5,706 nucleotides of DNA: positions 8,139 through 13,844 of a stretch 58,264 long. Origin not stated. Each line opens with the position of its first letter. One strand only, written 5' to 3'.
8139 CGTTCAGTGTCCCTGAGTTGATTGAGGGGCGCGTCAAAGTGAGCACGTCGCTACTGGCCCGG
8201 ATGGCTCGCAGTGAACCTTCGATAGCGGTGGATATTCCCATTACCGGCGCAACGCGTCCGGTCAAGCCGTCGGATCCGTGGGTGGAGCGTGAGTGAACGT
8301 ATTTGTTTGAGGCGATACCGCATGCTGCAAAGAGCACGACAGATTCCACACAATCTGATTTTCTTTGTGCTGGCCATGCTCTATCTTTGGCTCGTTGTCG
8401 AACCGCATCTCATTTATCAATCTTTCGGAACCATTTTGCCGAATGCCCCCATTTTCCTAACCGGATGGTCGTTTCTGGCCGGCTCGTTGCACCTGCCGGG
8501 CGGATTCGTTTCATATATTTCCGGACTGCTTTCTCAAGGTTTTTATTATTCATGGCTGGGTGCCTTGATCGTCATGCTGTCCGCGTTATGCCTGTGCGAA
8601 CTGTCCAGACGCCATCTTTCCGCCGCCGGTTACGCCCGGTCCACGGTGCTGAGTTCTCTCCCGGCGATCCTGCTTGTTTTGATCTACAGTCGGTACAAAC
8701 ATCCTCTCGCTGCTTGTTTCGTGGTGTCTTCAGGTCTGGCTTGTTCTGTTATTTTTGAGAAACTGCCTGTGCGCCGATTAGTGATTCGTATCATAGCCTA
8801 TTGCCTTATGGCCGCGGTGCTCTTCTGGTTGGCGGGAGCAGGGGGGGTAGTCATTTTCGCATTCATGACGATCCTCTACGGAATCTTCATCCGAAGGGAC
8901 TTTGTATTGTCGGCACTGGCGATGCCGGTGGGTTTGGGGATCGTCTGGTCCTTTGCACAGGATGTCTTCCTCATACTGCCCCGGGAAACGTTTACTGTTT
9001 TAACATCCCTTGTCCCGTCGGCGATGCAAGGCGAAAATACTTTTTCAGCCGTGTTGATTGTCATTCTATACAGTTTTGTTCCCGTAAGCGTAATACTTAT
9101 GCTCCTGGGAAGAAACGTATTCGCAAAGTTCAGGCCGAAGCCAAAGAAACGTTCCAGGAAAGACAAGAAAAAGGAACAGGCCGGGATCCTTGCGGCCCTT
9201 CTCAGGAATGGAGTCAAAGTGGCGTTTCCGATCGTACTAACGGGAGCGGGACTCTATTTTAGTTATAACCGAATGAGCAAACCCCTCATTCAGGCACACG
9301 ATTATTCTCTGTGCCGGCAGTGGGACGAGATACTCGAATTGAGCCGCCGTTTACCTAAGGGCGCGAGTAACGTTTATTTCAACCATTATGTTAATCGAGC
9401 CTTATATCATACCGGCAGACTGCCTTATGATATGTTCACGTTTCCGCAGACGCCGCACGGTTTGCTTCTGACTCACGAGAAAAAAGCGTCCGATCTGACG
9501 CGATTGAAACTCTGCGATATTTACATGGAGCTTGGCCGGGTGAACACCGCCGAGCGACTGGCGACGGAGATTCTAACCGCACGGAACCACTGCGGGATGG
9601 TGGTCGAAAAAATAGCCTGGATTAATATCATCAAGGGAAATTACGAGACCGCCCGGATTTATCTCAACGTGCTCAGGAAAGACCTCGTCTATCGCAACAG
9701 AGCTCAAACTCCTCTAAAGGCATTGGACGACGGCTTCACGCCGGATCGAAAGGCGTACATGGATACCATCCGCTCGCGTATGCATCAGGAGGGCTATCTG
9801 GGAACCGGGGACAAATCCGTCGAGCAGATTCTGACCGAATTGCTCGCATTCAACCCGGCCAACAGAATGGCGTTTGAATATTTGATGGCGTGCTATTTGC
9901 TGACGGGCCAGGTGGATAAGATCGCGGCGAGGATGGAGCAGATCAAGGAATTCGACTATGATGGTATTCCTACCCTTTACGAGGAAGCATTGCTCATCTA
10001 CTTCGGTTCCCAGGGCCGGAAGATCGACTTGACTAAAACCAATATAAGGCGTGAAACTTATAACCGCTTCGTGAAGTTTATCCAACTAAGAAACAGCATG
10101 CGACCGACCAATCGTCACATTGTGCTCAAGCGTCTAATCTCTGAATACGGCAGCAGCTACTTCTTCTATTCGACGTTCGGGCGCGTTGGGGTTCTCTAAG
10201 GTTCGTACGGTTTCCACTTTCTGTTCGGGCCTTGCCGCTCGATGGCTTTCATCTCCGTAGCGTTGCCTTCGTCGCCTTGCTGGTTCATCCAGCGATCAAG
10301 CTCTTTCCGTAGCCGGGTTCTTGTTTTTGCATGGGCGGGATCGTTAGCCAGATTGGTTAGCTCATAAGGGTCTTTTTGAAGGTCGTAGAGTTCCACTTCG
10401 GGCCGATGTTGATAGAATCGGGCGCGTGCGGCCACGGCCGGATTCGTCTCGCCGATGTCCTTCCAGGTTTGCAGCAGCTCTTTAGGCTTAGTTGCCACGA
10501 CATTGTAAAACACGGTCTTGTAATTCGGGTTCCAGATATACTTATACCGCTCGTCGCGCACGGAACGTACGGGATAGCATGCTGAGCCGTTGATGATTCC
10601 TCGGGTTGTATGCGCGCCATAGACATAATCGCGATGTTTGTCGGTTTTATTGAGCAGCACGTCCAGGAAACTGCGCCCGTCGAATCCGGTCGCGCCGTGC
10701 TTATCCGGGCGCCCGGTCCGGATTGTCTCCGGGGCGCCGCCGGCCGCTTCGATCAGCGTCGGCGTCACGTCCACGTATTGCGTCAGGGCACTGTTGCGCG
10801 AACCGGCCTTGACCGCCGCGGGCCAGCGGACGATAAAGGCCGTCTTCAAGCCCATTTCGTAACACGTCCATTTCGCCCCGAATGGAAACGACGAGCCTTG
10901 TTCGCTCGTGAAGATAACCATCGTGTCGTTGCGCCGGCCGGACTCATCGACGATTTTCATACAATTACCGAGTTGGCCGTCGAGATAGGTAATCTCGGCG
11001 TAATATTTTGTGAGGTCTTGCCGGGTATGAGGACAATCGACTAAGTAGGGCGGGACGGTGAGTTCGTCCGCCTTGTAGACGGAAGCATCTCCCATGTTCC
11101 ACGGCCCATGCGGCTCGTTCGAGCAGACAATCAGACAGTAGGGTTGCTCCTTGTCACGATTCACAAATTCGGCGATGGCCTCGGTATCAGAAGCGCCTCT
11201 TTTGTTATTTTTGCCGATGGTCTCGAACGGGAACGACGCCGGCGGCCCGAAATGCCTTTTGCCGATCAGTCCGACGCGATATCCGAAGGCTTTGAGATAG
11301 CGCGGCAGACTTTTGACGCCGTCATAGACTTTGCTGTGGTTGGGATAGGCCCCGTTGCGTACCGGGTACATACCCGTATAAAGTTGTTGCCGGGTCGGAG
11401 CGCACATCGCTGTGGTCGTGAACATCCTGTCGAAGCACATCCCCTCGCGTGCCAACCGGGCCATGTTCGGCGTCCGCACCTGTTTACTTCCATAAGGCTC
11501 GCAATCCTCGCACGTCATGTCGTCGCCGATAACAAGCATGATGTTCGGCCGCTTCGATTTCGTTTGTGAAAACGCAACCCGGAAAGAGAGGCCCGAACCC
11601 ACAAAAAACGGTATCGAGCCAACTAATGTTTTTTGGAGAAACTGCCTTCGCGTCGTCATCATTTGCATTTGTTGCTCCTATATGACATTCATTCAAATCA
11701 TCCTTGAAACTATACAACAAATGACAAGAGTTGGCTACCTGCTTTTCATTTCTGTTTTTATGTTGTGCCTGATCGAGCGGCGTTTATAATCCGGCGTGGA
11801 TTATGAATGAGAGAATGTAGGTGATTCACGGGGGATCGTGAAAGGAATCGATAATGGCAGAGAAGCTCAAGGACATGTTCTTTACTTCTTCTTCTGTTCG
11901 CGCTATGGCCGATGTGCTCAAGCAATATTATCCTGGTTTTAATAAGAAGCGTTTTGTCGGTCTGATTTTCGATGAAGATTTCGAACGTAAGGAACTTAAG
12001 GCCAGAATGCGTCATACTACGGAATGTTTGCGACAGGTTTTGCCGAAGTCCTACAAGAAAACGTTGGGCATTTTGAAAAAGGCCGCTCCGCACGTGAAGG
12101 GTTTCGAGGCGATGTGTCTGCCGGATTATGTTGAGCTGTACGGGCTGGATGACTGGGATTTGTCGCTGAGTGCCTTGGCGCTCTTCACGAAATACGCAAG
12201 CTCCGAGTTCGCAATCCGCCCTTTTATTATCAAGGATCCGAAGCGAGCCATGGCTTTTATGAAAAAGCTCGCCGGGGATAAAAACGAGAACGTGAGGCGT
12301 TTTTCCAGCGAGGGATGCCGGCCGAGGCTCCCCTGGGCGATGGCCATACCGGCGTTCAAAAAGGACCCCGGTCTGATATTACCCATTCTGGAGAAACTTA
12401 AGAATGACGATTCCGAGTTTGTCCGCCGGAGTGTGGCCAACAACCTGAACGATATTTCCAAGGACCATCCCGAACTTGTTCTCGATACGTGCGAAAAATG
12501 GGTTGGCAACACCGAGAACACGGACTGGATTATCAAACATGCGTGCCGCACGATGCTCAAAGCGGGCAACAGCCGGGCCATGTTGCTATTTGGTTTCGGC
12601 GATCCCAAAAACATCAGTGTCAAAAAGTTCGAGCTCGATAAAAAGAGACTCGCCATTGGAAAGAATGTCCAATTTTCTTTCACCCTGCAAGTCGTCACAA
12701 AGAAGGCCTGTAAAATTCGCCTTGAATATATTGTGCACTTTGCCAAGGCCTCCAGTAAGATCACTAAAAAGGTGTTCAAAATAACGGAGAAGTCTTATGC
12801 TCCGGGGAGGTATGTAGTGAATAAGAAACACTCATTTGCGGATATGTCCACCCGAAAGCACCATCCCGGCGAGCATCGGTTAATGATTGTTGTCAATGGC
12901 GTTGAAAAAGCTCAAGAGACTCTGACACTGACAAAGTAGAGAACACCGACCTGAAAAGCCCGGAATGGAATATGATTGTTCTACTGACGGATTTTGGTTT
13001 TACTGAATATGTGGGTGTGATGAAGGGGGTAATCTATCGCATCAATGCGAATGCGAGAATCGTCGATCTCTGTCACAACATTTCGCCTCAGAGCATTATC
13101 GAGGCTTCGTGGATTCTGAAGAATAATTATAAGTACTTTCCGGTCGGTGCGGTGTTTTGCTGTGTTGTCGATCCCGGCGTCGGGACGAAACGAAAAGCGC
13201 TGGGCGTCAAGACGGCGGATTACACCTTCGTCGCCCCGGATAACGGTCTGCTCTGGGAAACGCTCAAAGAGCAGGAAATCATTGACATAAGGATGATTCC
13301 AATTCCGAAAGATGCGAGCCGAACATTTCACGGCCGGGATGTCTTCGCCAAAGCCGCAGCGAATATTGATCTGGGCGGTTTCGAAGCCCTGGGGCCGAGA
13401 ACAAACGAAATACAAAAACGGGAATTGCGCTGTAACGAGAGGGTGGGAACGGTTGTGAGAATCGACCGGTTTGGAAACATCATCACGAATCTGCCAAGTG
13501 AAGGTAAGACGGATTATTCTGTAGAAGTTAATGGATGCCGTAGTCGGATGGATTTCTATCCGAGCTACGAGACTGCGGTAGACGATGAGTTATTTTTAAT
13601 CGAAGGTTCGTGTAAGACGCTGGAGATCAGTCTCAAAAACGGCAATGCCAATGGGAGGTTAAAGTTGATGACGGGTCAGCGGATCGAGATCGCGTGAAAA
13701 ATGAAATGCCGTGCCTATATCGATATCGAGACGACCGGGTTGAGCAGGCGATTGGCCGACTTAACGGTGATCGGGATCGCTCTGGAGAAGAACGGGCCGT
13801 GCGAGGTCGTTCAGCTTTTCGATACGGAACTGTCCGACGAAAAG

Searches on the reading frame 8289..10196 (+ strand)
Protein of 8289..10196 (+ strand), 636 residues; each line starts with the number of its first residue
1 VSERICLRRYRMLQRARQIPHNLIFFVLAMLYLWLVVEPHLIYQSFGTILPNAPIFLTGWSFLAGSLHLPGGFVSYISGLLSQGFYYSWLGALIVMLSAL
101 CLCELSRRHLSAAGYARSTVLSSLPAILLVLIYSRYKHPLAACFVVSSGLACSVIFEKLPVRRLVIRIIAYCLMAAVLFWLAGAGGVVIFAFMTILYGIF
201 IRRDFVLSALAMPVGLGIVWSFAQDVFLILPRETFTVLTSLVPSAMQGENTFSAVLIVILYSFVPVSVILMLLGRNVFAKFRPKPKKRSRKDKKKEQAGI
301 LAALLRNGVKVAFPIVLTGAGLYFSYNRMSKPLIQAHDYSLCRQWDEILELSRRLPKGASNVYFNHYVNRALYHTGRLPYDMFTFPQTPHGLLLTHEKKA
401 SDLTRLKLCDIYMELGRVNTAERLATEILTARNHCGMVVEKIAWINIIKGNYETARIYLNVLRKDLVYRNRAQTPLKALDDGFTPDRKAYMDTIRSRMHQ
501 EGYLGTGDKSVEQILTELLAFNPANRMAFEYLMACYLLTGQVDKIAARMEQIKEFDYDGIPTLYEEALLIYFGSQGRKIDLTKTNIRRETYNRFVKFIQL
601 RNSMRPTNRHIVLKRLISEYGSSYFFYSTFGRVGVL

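Call 8: search_protein_families(library=pfam, proteins=[window:8289-10196:+], max_evalue=0.001)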
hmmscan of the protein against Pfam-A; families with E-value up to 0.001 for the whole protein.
window:8289-10196:+ (636 aa): 1 family
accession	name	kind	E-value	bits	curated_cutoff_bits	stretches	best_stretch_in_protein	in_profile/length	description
PF19529.4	DUF6057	-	1.2e-93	315.3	29.8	1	22-630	10-568/569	Family of unknown function (DUF6057)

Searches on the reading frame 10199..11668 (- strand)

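Call 8: search_protein_families(library=pfam, proteins=[window:10199-11668:-], max_evalue=0.001)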
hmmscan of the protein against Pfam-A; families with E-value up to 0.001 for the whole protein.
window:10199-11668:- (490 aa): 2 families
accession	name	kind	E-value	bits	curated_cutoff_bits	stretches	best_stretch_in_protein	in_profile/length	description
PF00884.28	Sulfatase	-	5e-37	128.3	25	1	41-310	1-300/301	Sulfatase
PF16347.10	SGSH_C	-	4.8e-18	66.2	29.3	2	266-382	8-111/154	N-sulphoglucosamine sulphohydrolase, C-terminal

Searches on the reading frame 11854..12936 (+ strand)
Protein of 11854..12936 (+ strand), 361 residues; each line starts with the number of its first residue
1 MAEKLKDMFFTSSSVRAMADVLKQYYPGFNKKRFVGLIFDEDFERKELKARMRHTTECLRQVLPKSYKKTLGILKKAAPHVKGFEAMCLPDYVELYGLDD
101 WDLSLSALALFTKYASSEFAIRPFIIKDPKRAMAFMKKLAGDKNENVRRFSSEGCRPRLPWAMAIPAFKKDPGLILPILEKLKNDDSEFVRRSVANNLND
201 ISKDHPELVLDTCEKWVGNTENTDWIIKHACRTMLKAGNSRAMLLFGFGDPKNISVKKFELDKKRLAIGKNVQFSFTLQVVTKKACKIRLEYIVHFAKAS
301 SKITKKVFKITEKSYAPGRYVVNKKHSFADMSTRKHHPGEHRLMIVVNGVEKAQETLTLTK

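Call 8: search_protein_families(library=pfam, proteins=[window:11854-12936:+], max_evalue=0.001)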
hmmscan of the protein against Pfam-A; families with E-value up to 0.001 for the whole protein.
window:11854-12936:+ (361 aa): 2 families
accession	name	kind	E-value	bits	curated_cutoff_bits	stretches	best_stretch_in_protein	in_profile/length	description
PF02985.28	HEAT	-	5e-06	26.7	23.5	0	175-204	1-30/31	HEAT repeat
PF08713.17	DNA_alkylation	-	8.6e-06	26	21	1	121-233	111-212/213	DNA alkylation repair enzyme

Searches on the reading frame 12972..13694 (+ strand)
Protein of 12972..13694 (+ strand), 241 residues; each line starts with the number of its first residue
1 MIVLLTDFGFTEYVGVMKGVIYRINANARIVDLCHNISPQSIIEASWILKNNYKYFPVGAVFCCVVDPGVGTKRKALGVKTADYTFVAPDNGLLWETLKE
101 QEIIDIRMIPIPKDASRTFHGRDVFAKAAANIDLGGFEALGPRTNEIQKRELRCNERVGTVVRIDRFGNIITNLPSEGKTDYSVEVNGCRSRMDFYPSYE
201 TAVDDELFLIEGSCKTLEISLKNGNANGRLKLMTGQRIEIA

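Call 8: search_protein_families(library=pfam, proteins=[window:12972-13694:+], max_evalue=0.001)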
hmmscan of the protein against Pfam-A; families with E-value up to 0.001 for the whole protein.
window:12972-13694:+ (241 aa): 2 families
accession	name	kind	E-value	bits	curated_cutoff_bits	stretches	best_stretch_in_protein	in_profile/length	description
PF01887.21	SAM_HAT_N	-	1.3e-49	168.1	26.3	1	2-136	1-139/145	SAM hydroxide adenosyltransferase N-terminal domain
PF20257.3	SAM_HAT_C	-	6.3e-15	55.7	25.5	1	159-239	1-84/84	SAM hydroxide adenosyltransferase C-terminal domain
